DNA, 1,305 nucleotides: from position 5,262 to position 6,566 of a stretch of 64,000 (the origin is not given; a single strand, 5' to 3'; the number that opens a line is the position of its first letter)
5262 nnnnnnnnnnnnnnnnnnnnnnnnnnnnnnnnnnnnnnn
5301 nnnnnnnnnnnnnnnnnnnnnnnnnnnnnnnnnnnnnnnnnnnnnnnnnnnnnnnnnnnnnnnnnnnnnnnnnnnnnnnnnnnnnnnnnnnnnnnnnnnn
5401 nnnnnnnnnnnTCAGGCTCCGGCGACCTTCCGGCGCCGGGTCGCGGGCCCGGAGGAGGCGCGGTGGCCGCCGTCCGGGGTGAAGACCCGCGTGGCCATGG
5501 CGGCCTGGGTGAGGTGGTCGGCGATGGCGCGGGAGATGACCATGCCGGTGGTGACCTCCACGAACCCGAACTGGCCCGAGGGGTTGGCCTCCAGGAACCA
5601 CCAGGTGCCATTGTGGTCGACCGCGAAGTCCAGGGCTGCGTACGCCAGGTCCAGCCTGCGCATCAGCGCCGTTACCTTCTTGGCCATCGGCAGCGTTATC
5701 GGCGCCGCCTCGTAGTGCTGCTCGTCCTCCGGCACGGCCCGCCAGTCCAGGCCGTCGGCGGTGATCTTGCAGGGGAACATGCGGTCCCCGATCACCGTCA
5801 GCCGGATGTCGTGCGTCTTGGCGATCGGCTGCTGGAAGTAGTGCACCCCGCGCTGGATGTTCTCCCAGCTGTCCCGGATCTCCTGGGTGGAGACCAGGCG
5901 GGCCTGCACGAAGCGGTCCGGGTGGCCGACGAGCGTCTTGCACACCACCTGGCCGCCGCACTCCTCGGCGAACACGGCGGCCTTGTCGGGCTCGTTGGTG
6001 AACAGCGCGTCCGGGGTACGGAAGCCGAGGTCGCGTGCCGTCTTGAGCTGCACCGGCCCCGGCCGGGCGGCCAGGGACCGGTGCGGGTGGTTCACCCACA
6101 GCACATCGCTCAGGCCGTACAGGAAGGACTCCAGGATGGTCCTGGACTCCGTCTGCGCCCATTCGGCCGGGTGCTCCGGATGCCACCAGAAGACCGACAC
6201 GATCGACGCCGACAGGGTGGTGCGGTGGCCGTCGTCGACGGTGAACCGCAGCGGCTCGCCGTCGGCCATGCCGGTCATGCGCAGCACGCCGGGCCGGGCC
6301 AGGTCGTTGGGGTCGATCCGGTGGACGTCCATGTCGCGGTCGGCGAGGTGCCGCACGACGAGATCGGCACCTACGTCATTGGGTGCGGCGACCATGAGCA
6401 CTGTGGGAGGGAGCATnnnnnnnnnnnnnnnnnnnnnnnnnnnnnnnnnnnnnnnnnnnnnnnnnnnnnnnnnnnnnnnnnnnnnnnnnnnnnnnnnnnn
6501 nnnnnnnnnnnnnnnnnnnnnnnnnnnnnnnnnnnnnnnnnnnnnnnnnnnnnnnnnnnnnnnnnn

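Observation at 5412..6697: Graspetide (ATP-grasp RiPP) mini-cluster carried in the accessory region of the element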

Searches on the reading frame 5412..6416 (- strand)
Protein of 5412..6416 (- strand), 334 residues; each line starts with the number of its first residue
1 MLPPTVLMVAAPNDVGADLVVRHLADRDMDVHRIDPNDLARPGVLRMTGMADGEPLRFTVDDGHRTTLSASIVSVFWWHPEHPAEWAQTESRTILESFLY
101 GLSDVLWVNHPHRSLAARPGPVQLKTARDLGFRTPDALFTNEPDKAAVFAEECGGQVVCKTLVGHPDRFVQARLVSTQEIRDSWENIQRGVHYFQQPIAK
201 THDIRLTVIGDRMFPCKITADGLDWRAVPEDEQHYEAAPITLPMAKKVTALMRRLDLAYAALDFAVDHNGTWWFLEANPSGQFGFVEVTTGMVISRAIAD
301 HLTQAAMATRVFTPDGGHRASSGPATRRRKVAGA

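Call 3: search_protein_families(library=ncbifam, proteins=[window:5412-6416:-], max_evalue=1)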
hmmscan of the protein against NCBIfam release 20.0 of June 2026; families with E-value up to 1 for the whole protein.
window:5412-6416:- (334 aa): 6 families
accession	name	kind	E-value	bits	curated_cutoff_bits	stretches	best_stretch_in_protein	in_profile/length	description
TIGR04187.1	GRASP_SAV_5884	subfamily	1.6e-75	254.2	350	1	5-303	1-312/312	ATP-grasp ribosomal peptide maturase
TIGR04185.1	ATPgraspMvdC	equivalog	5.9e-35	120.9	425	1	15-303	11-317/318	MvdC family ATP-grasp ribosomal peptide maturase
TIGR04184.1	ATPgraspMvdD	equivalog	7e-27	94.4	475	1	89-303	94-320/321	MvdD family ATP-grasp ribosomal peptide maturase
TIGR00768.1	rimK_fam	subfamily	5.6e-14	52.2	143.4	1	130-301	98-275/276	RimK family alpha-L-glutamate ligase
TIGR04192.1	GRASP_w_spasm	equivalog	3.6e-11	42.9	230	1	93-302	102-318/318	grasp-with-spasm system ATP-grasp peptide maturase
TIGR02144.1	LysX_arch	equivalog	6.5e-09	35.3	275.6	1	130-305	98-278/281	lysine biosynthesis protein LysX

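Call 4: search_protein_families(library=pfam, proteins=[window:5412-6416:-], max_evalue=1)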
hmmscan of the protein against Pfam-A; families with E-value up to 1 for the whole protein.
window:5412-6416:- (334 aa): 3 families
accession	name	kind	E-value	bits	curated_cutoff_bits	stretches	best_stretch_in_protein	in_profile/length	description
PF14398.11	ATPgrasp_YheCD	-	0.008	15.9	26.8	1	260-280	206-226/255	YheC/D like ATP-grasp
PF14243.11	R2K_3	-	0.034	14.8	26.3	1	234-288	103-159/169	ATP-grasp domain, R2K clade family 3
PF18299.6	R2K_2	-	0.11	12.9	26.2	1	243-280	94-131/147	ATP-grasp domain, R2K clade family 2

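Call 19: find_homologous_proteins(query=window:5412-6416:-, max_evalue=1e-20)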
Query window:5412-6416:- (334 aa): 85 proteins with E <= 1e-20 among 5509 candidates.
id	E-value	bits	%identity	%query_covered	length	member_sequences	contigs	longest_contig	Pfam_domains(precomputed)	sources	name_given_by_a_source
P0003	7.9e-223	757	100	98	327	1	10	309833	-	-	-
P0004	8.3e-162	556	73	99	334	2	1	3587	-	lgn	-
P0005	5.4e-161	553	72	100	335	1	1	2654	-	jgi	jgi:hypothetical protein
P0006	1.0e-156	539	72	96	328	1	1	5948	-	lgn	-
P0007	3.5e-155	534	69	99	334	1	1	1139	-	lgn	-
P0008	1.3e-154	532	71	98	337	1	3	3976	-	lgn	-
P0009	7.8e-151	520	69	100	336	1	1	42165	-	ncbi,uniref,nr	ncbi:hypothetical protein JL475_30025 [Streptomyces sp. M2CJ-2]|uniref:hypothetical protein n=1 Tax=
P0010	3.5e-148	511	68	98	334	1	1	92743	-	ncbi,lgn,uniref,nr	ncbi:hypothetical protein [Streptomyces africanus]|uniref:hypothetical protein n=1 Tax=Streptomyces 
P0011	6.1e-148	511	66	98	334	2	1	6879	-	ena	-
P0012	1.4e-146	506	66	98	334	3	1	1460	-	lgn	-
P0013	1.6e-146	506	66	100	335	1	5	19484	-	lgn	-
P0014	2.1e-146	506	67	98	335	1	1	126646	-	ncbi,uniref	ncbi:hypothetical protein ACTWJ9_33460 (plasmid) [Streptomyces sp. GDS52]|uniref:hypothetical protei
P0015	2.1e-146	506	67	98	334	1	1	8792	-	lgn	-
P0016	3.8e-146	505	65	98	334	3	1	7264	-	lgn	-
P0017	6.6e-146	504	67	98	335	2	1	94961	-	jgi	jgi:hypothetical protein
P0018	5.8e-145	501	65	98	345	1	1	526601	-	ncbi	-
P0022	7.2e-142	491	64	99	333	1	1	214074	-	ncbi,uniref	ncbi:hypothetical protein ACFWOT_09015 [Streptomyces sp. NPDC058440]|uniref:hypothetical protein n=1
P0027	2.6e-139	482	64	98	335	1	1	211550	-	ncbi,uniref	ncbi:hypothetical protein ABZ725_41910 [Streptomyces sp. NPDC006872]|uniref:hypothetical protein n=1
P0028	1.6e-138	480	64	100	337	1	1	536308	-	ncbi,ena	-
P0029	2.1e-136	473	67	90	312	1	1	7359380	-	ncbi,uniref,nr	ncbi:hypothetical protein [Streptomyces sp. Tu6071]|uniref:hypothetical protein n=1 Tax=Streptomyces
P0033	4.9e-65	238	45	96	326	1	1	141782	PF21068.4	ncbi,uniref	ncbi:MvdC/MvdD family ATP grasp protein [Streptomyces sp. NPDC059568]|uniref:MvdC/MvdD family ATP gr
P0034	6.0e-63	231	41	97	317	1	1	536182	-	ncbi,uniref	ncbi:hypothetical protein ACFYY2_12045 [Streptomyces sp. NPDC001822]|uniref:hypothetical protein n=1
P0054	1.6e-33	134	36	89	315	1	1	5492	PF21068.4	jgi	jgi:ATP-grasp ribosomal peptide maturase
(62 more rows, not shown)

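Call 21: find_related_loci(query=window:5412-6416:-, collection=viral_contigs, flank=6000)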
Query window:5412-6416:- (334 aa) in viral_contigs; peptide patterns used: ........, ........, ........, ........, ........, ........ (x = any residue, [..] = any of these).
4 stretches matched a pattern; 1 encode a relative of the query (tblastn E <= 1e-3); 1 distinct loci.
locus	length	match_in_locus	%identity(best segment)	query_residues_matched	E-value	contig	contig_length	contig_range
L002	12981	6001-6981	68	3-328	3e-152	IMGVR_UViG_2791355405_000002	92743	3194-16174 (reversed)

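Call 23: find_related_loci(query=A1, collection=genome_contigs, flank=8000)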
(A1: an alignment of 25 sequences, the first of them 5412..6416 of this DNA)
Query A1 (334 aa) in genome_contigs; peptide patterns used: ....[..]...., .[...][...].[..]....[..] (x = any residue, [..] = any of these).
516 stretches matched a pattern; 470 encode a relative of the query (tblastn E <= 1e-3); the best 80 are kept; 80 distinct loci.
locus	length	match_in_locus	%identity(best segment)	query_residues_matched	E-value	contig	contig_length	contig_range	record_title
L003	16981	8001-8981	68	3-328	2e-150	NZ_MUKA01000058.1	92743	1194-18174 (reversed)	Streptomyces africanus strain NRRL B-24243 NRRL_B-24243_contig_59, whole genome shotgun sequence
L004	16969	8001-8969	68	2-323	5e-148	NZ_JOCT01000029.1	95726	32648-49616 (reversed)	Streptomyces sp. NRRL S-455 contig29.1, whole genome shotgun sequence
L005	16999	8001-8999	65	2-332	6e-147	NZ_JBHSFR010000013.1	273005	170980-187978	Streptomyces mangrovi strain CGMCC 4.7117 spades_K_17_127_13, whole genome shotgun sequence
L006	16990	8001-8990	64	1-328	2e-141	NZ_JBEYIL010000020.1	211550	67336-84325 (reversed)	Streptomyces sp. NPDC006872 NPDC006872_86_F5.ctg-0020, whole genome shotgun sequence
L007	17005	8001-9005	64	2-334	9e-137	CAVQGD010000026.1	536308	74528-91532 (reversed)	MAG: uncultured Actinomycetota bacterium isolate MFD08497.bin.2.122 genome assembly, contig: contig_41549, whole genome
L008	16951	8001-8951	41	1-327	3e-67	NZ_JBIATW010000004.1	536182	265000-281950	Streptomyces sp. NPDC001822 NPDC001822_130_G9.ctg-0004, whole genome shotgun sequence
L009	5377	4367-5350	35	7-333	1e-46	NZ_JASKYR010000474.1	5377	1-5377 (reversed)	Streptomyces flavofungini strain PU_SAS22 Contig_474, whole genome shotgun sequence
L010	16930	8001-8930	35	3-304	2e-46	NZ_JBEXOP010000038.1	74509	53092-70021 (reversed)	Streptomyces sp. NPDC006610 NPDC006610_3_D1.ctg-0038, whole genome shotgun sequence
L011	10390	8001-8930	36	3-304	4e-46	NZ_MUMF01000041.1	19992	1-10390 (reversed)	Streptomyces tricolor strain NRRL B-16925 NRRL_B-16925_contig_41, whole genome shotgun sequence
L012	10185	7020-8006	35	6-326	2e-45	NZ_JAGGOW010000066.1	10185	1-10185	Streptomyces sp. ISL-66 ISL66_67, whole genome shotgun sequence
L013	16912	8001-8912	36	5-303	5e-45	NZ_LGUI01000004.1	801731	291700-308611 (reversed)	Streptomyces eurocidicus strain ATCC 27428 Seur_scaffold14, whole genome shotgun sequence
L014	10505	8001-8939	37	6-305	2e-44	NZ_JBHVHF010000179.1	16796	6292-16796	Streptomyces sp. NPDC057638 NPDC057638_T22_F11.ctg-0179, whole genome shotgun sequence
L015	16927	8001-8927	37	5-313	4e-44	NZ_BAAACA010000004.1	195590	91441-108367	Streptomyces crystallinus strain JCM 5067 sequence04, whole genome shotgun sequence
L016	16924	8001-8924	35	6-306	2e-43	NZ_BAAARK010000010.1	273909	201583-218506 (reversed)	Streptomyces lunalinharesii strain JCM 16374 sequence010, whole genome shotgun sequence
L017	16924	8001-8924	37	5-302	3e-43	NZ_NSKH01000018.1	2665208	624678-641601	Streptomyces sp. ICBB 8177 NODE_29_length_2665110_cov_13.777025, whole genome shotgun sequence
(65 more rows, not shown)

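Call 24: find_related_loci(query=A1, collection=viral_contigs, flank=8000)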
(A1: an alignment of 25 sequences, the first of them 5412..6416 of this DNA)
Query A1 (334 aa) in viral_contigs; peptide patterns used: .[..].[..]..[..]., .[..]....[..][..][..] (x = any residue, [..] = any of these).
61 stretches matched a pattern; 14 encode a relative of the query (tblastn E <= 1e-3); 14 distinct loci.
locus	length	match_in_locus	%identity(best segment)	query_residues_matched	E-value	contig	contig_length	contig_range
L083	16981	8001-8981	68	3-328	4e-151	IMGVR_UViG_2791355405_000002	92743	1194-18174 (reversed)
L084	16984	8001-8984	67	2-328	1e-149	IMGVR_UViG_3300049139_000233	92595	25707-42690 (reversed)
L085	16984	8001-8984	67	2-328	3e-149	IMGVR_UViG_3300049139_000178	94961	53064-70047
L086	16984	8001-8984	64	2-328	2e-145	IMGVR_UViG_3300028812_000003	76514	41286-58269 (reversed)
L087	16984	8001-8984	64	2-328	3e-145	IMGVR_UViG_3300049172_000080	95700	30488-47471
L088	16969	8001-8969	68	2-323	9e-149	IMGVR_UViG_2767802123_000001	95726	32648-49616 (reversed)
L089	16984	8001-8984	64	2-328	2e-145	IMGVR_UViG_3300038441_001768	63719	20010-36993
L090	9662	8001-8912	36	6-303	4e-46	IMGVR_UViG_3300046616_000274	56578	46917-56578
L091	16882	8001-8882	34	4-305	2e-45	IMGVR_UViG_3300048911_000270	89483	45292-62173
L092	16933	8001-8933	32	6-304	8e-41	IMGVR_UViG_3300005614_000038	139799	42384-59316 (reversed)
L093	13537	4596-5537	33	6-305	5e-34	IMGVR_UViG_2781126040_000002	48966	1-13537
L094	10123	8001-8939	33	5-302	2e-32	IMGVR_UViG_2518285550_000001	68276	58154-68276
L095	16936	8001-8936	37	5-309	9e-48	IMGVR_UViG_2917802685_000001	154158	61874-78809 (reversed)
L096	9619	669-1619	33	5-307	2e-33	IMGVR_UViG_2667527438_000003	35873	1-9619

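Call 44: search_solved_structures(query=window:5412-6416:-, max_evalue=0.001, show_alignments=2)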
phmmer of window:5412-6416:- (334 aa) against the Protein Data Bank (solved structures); distinct sequences matched with E-value up to 0.001: 6.
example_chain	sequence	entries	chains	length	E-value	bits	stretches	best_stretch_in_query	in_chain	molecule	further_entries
9bou_A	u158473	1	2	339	5.7e-38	134.2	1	5-325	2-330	MvdD-like pre-ATP grasp domain-containing protein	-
5ig8_A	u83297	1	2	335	7.2e-20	74.7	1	23-308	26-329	ATP grasp ligase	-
7m4s_A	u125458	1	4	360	9.8e-17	64.4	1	88-304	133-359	AMdnB protein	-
5ig9_A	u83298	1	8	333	1.3e-16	63.9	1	121-308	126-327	ATP grasp ligase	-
7drm_A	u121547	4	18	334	2.1e-09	40.2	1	109-298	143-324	ATP-grasp domain-containing protein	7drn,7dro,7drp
7mgv_A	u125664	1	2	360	2.2e-08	36.9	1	115-306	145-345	CdnC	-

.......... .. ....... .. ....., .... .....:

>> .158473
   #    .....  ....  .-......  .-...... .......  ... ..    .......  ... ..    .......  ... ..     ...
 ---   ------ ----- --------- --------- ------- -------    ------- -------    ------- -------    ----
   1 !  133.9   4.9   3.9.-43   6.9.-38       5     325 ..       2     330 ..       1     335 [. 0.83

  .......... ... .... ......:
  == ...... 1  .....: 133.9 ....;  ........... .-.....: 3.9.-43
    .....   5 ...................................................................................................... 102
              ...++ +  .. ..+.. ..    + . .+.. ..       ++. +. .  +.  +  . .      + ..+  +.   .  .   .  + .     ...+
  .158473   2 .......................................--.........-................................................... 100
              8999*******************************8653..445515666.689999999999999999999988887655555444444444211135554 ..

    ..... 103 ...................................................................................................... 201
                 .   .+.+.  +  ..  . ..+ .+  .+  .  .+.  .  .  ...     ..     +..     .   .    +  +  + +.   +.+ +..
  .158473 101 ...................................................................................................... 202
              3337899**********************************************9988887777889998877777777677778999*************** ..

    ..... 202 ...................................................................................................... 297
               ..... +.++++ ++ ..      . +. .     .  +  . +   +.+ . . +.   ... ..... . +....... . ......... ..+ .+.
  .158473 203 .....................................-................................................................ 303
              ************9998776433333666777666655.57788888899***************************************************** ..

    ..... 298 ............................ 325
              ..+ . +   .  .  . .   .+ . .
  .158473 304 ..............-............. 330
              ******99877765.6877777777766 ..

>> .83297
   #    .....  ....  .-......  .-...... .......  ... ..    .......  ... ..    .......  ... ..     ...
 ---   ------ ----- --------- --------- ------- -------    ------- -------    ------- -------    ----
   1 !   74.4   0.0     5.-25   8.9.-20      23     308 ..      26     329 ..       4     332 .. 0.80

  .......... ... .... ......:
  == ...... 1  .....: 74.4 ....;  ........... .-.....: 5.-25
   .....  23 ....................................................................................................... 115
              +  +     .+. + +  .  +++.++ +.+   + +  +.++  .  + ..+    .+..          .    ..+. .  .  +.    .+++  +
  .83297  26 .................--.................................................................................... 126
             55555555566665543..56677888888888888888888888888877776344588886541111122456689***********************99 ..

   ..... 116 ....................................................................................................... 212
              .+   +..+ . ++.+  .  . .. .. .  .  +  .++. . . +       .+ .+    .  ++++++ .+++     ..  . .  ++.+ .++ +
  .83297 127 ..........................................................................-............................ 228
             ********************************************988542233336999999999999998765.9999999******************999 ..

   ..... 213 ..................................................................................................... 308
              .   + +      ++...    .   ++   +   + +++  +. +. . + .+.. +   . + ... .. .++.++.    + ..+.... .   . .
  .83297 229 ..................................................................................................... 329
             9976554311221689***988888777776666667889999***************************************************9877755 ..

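Call 48: find_encoding_contigs(protein=P0010, flank=10000, max_places=2)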
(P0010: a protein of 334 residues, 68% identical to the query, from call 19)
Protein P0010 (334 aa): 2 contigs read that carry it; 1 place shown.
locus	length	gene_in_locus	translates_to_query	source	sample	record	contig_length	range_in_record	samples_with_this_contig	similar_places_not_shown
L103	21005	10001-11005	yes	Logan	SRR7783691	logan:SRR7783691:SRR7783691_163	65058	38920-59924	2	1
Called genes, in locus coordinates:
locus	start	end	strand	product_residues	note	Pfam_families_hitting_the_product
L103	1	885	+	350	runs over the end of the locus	PF06737:Transglycosylas, PF00877:NLPC_P60, PF01476:LysM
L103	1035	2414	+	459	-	PF03237:Terminase_6N, PF17289:Terminase_6C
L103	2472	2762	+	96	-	-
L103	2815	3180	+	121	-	-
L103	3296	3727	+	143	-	PF07098:DUF1360 (weak)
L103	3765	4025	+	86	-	-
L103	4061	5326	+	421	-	PF00929:RNase_T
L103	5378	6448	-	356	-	PF00589:Phage_integrase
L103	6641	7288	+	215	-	-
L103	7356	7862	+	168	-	-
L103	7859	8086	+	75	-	-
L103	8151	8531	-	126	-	-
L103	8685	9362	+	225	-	PF00392:GntR, PF07702:UTRA (weak)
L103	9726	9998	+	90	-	-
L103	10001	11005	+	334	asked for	-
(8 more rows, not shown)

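Call 49: find_encoding_contigs(protein=P0014, flank=10000, max_places=2)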
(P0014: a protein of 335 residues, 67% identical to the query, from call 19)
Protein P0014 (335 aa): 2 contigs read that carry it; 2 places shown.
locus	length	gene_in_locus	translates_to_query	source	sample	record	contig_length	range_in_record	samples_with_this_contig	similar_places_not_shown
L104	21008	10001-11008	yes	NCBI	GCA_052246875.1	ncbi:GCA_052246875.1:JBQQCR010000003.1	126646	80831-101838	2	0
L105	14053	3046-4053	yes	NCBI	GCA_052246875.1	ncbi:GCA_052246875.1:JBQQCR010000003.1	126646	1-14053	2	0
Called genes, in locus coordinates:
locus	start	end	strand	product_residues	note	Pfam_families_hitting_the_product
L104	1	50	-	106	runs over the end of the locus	-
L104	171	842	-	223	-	-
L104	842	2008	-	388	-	PF13479:AAA_24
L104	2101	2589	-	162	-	-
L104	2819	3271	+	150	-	PF13280:WYL (faint)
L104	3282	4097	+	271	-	-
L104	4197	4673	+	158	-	-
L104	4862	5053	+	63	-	-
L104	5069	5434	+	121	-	-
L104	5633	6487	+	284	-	-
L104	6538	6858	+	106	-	-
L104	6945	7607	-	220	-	-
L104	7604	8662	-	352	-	PF00589:Phage_integrase (weak)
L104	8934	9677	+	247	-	-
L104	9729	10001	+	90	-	-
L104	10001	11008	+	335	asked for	-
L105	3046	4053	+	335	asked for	-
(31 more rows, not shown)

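Call 50: find_encoding_contigs(protein=P0029, flank=10000, max_places=1)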
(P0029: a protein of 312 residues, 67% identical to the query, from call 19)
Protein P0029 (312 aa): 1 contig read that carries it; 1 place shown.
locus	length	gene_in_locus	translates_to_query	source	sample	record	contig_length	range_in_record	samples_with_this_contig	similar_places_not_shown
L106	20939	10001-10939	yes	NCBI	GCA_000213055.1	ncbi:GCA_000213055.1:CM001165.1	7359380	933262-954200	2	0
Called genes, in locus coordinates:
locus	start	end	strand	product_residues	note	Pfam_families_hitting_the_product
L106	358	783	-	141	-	PF23359:Lsr2_DNA-bd (faint)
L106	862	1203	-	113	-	PF11774:Lsr2, PF23359:Lsr2_DNA-bd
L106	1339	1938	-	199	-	-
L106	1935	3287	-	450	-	PF13148:DUF3987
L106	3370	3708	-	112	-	-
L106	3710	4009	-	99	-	-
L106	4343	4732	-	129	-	-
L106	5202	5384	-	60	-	-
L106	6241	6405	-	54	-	-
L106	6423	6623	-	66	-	-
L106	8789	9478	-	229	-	-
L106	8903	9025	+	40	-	-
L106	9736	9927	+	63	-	-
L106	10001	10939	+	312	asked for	-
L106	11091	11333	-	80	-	-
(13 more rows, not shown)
